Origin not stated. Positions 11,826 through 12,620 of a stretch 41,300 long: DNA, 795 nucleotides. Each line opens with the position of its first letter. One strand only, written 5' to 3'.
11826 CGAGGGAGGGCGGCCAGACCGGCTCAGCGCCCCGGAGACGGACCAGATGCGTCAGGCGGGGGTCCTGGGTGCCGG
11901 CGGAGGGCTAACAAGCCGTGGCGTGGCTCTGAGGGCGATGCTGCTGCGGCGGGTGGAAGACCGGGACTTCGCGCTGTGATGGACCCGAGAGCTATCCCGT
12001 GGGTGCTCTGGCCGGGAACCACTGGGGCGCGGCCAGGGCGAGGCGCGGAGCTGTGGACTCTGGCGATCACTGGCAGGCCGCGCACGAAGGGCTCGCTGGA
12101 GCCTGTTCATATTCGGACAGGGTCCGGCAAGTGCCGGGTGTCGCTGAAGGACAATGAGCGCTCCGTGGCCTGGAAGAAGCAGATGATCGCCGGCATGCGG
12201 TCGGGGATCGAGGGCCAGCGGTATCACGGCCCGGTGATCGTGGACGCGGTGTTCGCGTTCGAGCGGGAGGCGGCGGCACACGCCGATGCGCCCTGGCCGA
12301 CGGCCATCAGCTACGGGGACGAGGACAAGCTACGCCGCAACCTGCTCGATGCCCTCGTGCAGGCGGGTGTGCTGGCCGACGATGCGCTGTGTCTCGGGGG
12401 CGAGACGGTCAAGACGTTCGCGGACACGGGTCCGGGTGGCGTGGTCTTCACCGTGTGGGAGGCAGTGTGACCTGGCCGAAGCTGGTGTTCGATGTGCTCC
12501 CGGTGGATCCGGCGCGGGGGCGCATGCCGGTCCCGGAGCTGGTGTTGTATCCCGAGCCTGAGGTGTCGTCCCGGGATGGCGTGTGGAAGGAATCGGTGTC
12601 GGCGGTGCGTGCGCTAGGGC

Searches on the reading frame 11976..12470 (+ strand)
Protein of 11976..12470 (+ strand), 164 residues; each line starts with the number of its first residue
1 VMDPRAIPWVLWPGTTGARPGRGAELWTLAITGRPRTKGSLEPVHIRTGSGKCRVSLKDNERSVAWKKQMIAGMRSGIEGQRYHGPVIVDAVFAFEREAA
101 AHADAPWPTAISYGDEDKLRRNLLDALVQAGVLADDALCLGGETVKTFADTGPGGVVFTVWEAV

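Call 51: search_protein_families(library=phrogs, proteins=[window:11976-12470:+], max_evalue=0.001)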
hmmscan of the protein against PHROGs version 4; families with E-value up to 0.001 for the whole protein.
window:11976-12470:+ (164 aa): 1 family
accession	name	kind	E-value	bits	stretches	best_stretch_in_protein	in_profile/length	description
phrog_140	-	DNA, RNA and nucleotide metabolism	3.2e-06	28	1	33-162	51-167/219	RusA-like Holliday junction resolvase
